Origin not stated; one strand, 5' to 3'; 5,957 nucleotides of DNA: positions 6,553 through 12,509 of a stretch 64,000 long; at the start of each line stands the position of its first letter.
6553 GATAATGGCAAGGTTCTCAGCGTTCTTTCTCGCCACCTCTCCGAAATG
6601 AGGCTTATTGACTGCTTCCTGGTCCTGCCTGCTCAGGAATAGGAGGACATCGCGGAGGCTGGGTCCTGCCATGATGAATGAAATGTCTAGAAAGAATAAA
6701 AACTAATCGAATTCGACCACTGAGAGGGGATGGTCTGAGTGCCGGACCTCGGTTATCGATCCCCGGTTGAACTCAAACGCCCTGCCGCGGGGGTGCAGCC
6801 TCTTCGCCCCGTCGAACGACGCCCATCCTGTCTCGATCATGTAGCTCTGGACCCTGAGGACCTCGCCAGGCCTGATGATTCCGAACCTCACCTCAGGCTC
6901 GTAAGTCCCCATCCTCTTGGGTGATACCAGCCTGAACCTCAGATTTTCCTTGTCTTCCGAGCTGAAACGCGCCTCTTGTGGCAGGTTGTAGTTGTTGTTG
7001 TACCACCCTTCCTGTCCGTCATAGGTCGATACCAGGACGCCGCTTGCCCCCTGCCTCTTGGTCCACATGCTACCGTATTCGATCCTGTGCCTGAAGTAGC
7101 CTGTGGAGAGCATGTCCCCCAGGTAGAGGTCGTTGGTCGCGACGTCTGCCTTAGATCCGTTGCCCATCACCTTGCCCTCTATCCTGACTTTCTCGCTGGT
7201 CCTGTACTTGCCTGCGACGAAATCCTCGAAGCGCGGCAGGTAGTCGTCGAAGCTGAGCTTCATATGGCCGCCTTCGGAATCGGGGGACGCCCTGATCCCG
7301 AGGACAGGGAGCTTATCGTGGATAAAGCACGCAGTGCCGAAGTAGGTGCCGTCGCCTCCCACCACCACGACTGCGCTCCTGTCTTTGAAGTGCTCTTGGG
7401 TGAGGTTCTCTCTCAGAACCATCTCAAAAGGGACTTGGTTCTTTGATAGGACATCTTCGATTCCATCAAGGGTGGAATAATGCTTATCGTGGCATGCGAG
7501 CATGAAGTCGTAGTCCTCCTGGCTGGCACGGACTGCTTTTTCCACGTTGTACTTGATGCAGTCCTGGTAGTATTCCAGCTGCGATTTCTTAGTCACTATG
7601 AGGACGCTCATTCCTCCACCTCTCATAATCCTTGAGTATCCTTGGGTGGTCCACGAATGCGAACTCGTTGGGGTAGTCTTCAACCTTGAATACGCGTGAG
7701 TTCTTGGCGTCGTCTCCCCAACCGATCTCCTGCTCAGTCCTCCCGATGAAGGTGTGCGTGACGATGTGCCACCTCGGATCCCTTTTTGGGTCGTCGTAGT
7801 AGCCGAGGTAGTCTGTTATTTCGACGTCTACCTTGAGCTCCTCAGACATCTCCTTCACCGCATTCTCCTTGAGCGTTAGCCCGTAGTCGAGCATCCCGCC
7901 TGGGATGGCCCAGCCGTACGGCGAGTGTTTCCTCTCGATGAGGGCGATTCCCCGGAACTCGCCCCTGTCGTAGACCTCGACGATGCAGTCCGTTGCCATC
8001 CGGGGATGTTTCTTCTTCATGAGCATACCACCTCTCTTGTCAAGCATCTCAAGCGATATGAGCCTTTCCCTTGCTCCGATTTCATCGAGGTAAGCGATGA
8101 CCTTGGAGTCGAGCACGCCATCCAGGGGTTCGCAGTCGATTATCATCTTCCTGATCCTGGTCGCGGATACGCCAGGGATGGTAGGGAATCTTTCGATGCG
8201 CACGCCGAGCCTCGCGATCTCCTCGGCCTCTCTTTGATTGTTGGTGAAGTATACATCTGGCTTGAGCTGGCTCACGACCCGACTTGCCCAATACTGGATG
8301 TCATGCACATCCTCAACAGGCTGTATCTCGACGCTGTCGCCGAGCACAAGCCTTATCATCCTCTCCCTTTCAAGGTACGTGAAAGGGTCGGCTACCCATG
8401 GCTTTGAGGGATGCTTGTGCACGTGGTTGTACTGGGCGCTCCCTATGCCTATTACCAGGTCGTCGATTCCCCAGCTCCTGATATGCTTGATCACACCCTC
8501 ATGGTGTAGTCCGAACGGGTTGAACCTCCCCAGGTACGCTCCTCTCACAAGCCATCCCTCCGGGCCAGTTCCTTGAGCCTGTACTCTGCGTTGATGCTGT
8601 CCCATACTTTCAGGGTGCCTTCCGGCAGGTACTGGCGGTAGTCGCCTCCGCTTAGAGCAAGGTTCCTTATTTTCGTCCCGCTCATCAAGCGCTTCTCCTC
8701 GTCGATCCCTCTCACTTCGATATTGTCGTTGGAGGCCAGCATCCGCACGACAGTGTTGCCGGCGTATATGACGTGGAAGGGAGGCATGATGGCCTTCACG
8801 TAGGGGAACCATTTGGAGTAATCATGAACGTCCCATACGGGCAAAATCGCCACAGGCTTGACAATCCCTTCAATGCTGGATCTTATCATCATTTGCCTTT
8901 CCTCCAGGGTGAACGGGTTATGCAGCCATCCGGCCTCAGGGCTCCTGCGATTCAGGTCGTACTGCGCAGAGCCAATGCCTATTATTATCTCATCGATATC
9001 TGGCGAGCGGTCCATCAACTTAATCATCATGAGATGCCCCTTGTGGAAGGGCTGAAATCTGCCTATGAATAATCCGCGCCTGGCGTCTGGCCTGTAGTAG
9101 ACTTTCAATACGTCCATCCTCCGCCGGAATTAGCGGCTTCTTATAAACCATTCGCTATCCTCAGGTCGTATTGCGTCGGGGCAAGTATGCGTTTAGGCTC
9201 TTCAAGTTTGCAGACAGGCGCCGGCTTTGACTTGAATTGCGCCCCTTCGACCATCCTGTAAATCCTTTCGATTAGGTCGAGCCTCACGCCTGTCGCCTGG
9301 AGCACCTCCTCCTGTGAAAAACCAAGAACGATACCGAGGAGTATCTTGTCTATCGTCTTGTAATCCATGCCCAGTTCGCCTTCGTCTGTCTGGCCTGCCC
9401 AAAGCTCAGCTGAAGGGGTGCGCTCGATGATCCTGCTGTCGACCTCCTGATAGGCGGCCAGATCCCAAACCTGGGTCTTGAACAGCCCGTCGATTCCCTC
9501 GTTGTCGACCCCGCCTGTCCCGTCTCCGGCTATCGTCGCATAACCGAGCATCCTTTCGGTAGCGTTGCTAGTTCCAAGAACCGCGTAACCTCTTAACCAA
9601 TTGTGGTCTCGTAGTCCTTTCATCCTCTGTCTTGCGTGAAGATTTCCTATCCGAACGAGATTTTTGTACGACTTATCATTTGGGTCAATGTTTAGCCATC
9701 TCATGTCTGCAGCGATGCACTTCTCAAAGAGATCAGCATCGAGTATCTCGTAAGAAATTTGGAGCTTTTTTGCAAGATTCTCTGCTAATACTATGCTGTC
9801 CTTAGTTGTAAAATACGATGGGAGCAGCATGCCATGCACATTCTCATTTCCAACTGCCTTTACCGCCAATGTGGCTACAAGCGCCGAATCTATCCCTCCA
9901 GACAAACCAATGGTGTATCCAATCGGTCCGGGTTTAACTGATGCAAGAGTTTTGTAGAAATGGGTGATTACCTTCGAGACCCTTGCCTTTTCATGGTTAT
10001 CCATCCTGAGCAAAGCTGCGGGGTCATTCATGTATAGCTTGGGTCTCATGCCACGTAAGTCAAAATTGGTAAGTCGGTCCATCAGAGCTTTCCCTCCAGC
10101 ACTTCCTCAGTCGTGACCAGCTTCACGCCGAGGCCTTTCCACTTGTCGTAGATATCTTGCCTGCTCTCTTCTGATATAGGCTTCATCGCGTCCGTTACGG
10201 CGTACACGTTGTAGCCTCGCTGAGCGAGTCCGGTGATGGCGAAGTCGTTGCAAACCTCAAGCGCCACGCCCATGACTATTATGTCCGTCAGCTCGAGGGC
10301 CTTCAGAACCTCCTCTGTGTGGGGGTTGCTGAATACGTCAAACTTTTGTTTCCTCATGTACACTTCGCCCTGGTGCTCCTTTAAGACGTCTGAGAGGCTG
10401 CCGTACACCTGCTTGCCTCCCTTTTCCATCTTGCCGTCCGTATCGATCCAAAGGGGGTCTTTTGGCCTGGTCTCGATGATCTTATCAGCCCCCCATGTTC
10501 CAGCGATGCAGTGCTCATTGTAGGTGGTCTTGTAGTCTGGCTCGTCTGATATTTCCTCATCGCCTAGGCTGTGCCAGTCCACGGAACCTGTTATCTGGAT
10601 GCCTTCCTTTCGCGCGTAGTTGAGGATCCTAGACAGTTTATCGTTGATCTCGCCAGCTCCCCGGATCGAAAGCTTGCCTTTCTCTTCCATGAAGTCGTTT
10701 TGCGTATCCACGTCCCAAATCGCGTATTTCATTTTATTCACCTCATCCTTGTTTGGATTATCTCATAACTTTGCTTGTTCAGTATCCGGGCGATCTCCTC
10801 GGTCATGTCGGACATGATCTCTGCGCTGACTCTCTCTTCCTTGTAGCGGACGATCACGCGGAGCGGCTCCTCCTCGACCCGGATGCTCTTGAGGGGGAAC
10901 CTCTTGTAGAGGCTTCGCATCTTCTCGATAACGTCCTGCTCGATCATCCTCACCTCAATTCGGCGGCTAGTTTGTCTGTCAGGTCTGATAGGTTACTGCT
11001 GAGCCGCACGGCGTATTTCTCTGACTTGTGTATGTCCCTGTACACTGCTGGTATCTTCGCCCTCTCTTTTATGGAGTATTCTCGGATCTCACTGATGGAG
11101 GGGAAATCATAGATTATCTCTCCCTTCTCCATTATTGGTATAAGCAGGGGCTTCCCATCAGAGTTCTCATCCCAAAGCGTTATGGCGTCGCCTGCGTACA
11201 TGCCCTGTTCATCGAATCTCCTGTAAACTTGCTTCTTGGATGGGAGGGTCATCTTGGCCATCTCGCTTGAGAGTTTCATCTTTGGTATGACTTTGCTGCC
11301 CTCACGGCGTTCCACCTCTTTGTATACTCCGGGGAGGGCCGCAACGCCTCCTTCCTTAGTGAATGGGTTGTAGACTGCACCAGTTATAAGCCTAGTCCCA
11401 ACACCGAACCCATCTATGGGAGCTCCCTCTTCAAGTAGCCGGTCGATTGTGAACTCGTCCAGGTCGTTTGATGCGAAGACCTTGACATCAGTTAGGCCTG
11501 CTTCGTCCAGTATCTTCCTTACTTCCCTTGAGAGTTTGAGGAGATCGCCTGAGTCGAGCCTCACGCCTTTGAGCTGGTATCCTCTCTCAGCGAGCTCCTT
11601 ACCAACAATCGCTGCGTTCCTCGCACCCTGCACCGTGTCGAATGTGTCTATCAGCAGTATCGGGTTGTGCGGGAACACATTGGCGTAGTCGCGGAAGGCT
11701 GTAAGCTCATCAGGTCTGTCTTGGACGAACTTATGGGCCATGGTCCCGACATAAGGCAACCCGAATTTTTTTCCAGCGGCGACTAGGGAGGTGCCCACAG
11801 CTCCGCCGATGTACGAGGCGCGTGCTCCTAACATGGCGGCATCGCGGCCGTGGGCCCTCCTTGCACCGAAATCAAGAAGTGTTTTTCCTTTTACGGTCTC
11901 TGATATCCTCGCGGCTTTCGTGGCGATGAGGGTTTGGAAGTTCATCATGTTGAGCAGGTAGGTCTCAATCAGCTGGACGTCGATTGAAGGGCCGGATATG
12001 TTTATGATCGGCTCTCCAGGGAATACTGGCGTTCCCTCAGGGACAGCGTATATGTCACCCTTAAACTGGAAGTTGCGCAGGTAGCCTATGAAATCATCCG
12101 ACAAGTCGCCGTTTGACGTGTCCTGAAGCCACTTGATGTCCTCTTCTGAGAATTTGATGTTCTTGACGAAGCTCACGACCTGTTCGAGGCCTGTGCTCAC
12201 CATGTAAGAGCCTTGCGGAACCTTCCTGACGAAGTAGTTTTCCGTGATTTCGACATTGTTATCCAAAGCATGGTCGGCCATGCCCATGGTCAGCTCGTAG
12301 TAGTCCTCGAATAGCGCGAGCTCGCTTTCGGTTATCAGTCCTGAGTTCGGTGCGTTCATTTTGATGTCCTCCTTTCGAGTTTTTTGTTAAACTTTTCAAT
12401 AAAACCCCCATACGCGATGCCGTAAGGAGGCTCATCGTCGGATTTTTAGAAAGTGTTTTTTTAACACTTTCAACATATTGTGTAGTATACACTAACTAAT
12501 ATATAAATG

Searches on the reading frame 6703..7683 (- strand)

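Call 82: search_protein_families(library=pfam, proteins=[window:6703-7683:-], max_evalue=0.001)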
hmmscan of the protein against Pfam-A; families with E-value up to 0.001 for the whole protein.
window:6703-7683:- (326 aa): 1 family
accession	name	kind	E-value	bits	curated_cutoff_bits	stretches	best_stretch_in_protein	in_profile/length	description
PF01513.26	NAD_kinase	-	0.00043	21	25.5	1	85-131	59-103/130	ATP-NAD kinase N-terminal domain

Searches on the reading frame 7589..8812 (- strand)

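Call 45: search_protein_families(library=ncbifam, proteins=[window:7589-8812:-], max_evalue=0.00001)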
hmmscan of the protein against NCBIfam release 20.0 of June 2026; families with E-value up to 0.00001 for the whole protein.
window:7589-8812:- (407 aa): 5 families
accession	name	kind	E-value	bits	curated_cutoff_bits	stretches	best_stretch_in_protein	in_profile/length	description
NF002243.0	PRK01153.1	subfamily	5.2e-19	68.5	127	1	90-258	2-170/175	nicotinamide-nucleotide adenylyltransferase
TIGR01527.1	arch_NMN_Atrans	equivalog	5.6e-16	58.5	181.2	1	90-252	1-163/167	nicotinamide-nucleotide adenylyltransferase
NF003786.0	PRK05379.1-2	equivalog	1.7e-09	37.4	397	0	289-393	231-348/354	bifunctional nicotinamide-nucleotide adenylyltransferase/Nudix hydroxylase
NF003788.0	PRK05379.1-5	equivalog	5.9e-08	32.4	354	0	291-375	228-324/351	bifunctional nicotinamide-nucleotide adenylyltransferase/Nudix hydroxylase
NF003791.0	PRK05379.2-3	equivalog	8.5e-08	31.8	409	0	289-393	214-333/340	bifunctional nicotinamide-nucleotide adenylyltransferase/Nudix hydroxylase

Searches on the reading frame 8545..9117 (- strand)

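Call 82: search_protein_families(library=pfam, proteins=[window:8545-9117:-], max_evalue=0.001)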
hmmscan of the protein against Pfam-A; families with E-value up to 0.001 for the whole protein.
window:8545-9117:- (190 aa): 1 family
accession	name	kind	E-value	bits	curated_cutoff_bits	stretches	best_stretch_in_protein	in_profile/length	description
PF01467.32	CTP_transf_like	-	1.1e-09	39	21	1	16-124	1-91/133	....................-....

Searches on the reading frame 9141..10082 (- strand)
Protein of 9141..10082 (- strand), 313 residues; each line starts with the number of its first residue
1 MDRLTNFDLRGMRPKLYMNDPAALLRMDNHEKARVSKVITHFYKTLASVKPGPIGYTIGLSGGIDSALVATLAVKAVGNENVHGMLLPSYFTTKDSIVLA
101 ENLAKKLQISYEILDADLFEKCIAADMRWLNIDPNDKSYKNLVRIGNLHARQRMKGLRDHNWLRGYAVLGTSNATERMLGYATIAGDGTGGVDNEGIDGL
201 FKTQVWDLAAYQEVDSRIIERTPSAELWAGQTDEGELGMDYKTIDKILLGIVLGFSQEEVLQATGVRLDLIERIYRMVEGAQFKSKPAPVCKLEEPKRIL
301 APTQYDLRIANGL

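Call 82: search_protein_families(library=pfam, proteins=[window:9141-10082:-], max_evalue=0.001)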
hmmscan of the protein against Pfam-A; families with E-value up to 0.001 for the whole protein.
window:9141-10082:- (313 aa): 1 family
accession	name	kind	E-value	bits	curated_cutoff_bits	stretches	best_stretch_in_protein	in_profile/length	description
PF02540.23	NAD_synthase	-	3.2e-56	190.6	21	1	55-287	20-241/242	NAD synthase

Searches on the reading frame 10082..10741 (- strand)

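Call 82: search_protein_families(library=pfam, proteins=[window:10082-10741:-], max_evalue=0.001)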
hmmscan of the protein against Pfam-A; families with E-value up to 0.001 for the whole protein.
window:10082-10741:- (219 aa): 1 family
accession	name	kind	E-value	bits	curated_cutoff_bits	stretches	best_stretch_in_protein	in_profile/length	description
PF00857.26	Isochorismatase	-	8.1e-21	75.3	27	1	116-213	78-175/175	Isochorismatase domain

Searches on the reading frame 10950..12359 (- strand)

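Call 3: search_protein_families(library=pfam, proteins=[window:10950-12359:-], max_evalue=0.1)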
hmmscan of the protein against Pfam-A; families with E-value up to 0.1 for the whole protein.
window:10950-12359:- (469 aa): 5 families
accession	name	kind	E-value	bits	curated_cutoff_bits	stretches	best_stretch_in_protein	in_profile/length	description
PF17767.7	NAPRTase_N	-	1e-30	107.1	32.6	1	16-140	1-125/125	Nicotinate phosphoribosyltransferase (NAPRTase) N-terminal domain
PF17956.6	NAPRTase_C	-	3.1e-13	50.6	23.3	2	399-460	49-110/111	Nicotinate phosphoribosyltransferase C-terminal domain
PF02749.22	QRPTase_N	-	1.2e-07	32.2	27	1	102-140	42-79/82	Quinolinate phosphoribosyl transferase, N-terminal domain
PF04095.22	NAPRTase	-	1.2e-06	28.9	20.8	1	161-325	3-179/239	Nicotinate phosphoribosyltransferase (NAPRTase) family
PF01729.25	QRPTase_C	-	0.025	14.7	23.1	1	145-320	1-154/169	Quinolinate phosphoribosyl transferase, C-terminal domain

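Call 4: search_protein_families(library=ncbifam, proteins=[window:10950-12359:-], max_evalue=0.1)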
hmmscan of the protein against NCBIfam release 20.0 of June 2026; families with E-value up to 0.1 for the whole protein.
window:10950-12359:- (469 aa): 13 families
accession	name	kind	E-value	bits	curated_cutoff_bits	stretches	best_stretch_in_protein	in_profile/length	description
NF006695.0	PRK09243.1-2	equivalog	3.8e-149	497.4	469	2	12-402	4-386/480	nicotinate phosphoribosyltransferase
NF006696.0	PRK09243.1-3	equivalog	3.3e-147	490.8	503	1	10-467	8-446/451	nicotinate phosphoribosyltransferase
NF009131.0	PRK12484.1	equivalog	7.7e-141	469.9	330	1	11-468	3-444/455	nicotinate phosphoribosyltransferase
TIGR01513.1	NAPRTase_put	equivalog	1.3e-137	459.4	297.4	1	15-456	1-451/452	nicotinate phosphoribosyltransferase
NF006694.0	PRK09243.1-1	equivalog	2.3e-118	395.9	663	2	11-400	4-385/485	nicotinate phosphoribosyltransferase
NF006697.0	PRK09243.1-4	equivalog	2e-108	363.1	776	2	12-401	7-387/488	nicotinate phosphoribosyltransferase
NF006698.0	PRK09243.1-5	equivalog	2.8e-82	276.8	531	1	10-448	11-430/440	nicotinate phosphoribosyltransferase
NF006415.0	PRK08662.1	equivalog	1.5e-48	165.4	243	1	100-436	69-378/381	nicotinate phosphoribosyltransferase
NF005529.0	PRK07188.1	equivalog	2.9e-20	72.5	378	2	102-271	79-244/358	nicotinate phosphoribosyltransferase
NF003704.0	PRK05321.1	subfamily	1e-17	64.2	379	1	18-376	16-380/398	nicotinate phosphoribosyltransferase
TIGR01514.1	NAPRTase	equivalog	1.6e-14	53.8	269.55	1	18-350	8-365/399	nicotinate phosphoribosyltransferase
TIGR00078.1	nadC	equivalog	0.0016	17.8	198.4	1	105-161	60-116/269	carboxylating nicotinate-nucleotide diphosphorylase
NF006629.0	PRK09198.1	equivalog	0.0082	14.9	405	0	103-286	100-314/465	nicotinate phosphoribosyltransferase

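Call 59: search_protein_families(library=pfam, proteins=[L014:6841-8958:-], max_evalue=0.1)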
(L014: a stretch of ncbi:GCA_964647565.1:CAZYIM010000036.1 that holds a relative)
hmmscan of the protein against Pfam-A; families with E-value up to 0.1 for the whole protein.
L014:6841-8958:- (705 aa): 22 families
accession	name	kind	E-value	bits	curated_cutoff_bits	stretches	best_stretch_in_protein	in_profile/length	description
PF00515.34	TPR_1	-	1.9e-16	59.5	27.8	2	248-274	3-29/34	Tetratricopeptide repeat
PF13181.12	TPR_8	-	1.8e-15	56.2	25.7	2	6-37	3-34/34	Tetratricopeptide repeat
PF07719.23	TPR_2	-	1.6e-13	50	27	1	42-67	2-27/34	Tetratricopeptide repeat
PF13424.12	TPR_12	-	1.9e-12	47.7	30.1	1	43-104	5-72/77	Tetratricopeptide repeat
PF13431.12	TPR_17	-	1.5e-11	44.1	24.4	0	99-122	1-24/34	Tetratricopeptide repeat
PF13428.12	TPR_14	-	2.9e-10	40.2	23.5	0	79-120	3-44/44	Tetratricopeptide repeat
PF14559.12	TPR_19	-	7e-10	39.5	25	1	18-61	5-45/68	Tetratricopeptide repeat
PF13414.12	TPR_11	-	3.3e-08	33.5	26.8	1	16-55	6-42/42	TPR repeat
PF13432.12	TPR_16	-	9e-08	32.9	32.7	1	8-64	1-54/65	Tetratricopeptide repeat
PF13176.12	TPR_7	-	2.5e-07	30.7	27.9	0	7-35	2-30/36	Tetratricopeptide repeat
PF13174.12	TPR_6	-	1.3e-06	29.1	26.3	1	6-36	2-32/33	Tetratricopeptide repeat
PF17874.7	TPR_MalT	-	1.3e-05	25.1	45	1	7-108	83-194/336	MalT-like TPR region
PF24575.1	TPR_Slam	-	2.5e-05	25.1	35.2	0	10-64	53-104/104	Surface lipoprotein assembly modifier, N-terminal TPR repeats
PF10345.15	Cohesin_load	-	3.3e-05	22.9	25.8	1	32-153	346-485/585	Cohesin loading factor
PF25064.1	ARM_TT21_5th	-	4.1e-05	24.3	27.8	1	12-87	9-81/117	TT21 fifth ARM repeats domain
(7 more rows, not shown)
